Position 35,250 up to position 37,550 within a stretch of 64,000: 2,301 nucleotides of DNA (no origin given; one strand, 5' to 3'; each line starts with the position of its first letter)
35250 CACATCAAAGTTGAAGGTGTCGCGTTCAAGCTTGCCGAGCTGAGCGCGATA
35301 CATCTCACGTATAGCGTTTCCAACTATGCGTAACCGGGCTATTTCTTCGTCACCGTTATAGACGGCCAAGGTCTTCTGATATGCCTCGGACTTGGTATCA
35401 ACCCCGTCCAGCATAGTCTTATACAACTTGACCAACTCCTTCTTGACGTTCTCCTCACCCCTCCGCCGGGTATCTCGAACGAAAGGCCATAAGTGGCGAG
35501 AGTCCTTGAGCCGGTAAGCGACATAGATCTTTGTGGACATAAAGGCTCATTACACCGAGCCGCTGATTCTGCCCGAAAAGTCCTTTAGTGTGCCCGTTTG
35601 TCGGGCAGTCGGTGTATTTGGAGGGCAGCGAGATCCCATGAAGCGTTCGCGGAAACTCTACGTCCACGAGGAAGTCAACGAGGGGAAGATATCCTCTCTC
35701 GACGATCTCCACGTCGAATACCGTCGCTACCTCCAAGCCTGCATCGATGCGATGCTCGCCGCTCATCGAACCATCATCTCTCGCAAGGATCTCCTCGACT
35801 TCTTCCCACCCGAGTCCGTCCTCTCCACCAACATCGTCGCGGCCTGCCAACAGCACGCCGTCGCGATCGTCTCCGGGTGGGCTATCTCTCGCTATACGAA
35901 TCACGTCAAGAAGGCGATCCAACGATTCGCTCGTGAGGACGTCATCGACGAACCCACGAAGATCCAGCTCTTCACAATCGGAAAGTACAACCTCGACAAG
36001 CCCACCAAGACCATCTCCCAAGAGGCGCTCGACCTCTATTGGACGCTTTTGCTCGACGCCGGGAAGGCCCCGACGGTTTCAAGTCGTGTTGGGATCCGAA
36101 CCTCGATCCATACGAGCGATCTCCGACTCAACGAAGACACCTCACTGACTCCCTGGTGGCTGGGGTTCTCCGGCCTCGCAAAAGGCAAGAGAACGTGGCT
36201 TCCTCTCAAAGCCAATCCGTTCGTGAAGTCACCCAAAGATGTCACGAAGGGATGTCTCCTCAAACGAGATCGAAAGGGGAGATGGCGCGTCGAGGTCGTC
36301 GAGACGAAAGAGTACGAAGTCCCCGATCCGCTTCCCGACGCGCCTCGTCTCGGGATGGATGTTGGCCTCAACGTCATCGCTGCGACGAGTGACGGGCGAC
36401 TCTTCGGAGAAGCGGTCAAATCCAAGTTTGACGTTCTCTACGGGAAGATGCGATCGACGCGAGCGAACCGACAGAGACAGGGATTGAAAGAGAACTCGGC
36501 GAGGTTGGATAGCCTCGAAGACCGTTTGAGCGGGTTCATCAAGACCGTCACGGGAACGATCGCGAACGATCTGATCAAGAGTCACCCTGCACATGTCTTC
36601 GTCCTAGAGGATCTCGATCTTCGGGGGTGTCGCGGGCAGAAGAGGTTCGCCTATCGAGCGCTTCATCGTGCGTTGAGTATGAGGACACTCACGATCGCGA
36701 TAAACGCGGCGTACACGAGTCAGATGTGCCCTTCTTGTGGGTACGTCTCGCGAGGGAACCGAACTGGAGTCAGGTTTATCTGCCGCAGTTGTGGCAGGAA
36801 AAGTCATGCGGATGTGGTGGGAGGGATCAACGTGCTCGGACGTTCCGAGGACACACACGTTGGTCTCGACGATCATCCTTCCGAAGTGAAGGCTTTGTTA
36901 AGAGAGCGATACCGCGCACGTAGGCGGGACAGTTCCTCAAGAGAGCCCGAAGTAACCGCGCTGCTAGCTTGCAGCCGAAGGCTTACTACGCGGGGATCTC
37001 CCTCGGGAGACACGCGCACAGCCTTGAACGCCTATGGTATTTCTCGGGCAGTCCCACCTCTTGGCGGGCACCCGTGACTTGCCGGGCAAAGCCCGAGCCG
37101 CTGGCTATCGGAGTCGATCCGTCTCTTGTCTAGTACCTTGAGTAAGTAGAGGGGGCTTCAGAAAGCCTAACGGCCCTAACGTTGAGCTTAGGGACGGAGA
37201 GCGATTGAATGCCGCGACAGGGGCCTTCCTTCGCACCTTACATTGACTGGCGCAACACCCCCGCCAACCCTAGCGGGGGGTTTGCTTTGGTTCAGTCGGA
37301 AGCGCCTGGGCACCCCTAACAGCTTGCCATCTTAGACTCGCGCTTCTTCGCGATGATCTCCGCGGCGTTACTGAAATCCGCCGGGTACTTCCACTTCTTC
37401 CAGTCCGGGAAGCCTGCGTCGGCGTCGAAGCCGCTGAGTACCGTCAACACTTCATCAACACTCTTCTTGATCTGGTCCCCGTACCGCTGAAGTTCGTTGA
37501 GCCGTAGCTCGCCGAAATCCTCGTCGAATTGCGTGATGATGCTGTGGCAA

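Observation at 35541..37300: Apparently intact TnpB with downstream non-coding tract and flanking 11-nt direct repeats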

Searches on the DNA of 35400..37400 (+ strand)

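Call 55: search_rna_families(source=window, start=35400, end=37400, threshold=evalue, max_evalue=10, show_alignments=2)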
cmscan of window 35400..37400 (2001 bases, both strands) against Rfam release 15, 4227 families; matches with E-value up to 10: 1.
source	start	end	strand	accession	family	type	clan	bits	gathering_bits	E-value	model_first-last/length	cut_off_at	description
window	36516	36538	+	RF02224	sX5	Gene; sRNA;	-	14.8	50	6.8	1-49/49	no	Xanthomonadaceae sRNA sX5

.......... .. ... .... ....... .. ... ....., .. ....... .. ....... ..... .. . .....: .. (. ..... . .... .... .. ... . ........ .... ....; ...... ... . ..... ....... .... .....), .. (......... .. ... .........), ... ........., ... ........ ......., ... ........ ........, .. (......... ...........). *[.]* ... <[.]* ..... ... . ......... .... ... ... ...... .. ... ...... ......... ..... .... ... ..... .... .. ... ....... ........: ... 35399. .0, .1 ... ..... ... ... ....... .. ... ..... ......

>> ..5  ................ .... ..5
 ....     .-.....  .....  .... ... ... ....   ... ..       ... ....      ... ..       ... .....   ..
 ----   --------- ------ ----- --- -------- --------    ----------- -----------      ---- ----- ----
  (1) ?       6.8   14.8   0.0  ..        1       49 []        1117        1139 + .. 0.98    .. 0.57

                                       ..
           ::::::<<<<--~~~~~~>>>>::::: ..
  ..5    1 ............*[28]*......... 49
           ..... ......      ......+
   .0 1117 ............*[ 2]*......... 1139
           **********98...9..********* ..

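Call 61: build_rna_model(alignment_id=A2)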
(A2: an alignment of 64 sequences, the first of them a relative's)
Model R1 built from alignment A2 (64 sequences, 178 columns); structure: RNAalifold consensus.
model positions 121; base pairs 23; branch points 2; effective number of sequences 5.23; information 0.59 bits per position. Calibrated on 0.2 Mb of random sequence (short: E-values are rough).
structure used (alignment columns):
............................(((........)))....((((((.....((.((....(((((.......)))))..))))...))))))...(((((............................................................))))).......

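Call 62: search_with_rna_model(model_id=R1, sources=[window, L002, L169, L170, L171, L172, L174, L179, L232], max_evalue=1, show_alignments=3)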
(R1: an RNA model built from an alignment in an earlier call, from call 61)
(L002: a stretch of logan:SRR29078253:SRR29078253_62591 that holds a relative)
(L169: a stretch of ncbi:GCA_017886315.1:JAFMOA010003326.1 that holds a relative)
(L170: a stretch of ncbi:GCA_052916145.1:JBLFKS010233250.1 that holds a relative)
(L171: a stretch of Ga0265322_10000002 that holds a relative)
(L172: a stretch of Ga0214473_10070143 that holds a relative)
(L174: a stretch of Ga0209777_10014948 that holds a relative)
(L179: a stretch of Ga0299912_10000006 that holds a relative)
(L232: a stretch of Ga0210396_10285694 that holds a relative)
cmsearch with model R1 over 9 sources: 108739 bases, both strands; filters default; matches with E-value up to 1: 10.
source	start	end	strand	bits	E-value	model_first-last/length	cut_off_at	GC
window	36952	37038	+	57.6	1.8e-12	1-121/121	no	0.62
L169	3821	3924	+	56.1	4.2e-12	1-121/121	no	0.61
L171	2815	2931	+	54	1.4e-11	1-121/121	no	0.48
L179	2821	2939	+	48.5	3.4e-10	1-121/121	no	0.41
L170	3821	3915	+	48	4.6e-10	1-121/121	no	0.66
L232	943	1028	+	45.8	1.6e-09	1-121/121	no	0.6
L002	7304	7401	+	43.2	7e-09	1-121/121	no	0.56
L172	2821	2937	+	30.1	1.4e-05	1-121/121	no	0.45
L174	2824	2929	+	20.2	0.004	1-121/121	no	0.35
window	61640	61767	+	13.7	0.17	1-121/121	no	0.55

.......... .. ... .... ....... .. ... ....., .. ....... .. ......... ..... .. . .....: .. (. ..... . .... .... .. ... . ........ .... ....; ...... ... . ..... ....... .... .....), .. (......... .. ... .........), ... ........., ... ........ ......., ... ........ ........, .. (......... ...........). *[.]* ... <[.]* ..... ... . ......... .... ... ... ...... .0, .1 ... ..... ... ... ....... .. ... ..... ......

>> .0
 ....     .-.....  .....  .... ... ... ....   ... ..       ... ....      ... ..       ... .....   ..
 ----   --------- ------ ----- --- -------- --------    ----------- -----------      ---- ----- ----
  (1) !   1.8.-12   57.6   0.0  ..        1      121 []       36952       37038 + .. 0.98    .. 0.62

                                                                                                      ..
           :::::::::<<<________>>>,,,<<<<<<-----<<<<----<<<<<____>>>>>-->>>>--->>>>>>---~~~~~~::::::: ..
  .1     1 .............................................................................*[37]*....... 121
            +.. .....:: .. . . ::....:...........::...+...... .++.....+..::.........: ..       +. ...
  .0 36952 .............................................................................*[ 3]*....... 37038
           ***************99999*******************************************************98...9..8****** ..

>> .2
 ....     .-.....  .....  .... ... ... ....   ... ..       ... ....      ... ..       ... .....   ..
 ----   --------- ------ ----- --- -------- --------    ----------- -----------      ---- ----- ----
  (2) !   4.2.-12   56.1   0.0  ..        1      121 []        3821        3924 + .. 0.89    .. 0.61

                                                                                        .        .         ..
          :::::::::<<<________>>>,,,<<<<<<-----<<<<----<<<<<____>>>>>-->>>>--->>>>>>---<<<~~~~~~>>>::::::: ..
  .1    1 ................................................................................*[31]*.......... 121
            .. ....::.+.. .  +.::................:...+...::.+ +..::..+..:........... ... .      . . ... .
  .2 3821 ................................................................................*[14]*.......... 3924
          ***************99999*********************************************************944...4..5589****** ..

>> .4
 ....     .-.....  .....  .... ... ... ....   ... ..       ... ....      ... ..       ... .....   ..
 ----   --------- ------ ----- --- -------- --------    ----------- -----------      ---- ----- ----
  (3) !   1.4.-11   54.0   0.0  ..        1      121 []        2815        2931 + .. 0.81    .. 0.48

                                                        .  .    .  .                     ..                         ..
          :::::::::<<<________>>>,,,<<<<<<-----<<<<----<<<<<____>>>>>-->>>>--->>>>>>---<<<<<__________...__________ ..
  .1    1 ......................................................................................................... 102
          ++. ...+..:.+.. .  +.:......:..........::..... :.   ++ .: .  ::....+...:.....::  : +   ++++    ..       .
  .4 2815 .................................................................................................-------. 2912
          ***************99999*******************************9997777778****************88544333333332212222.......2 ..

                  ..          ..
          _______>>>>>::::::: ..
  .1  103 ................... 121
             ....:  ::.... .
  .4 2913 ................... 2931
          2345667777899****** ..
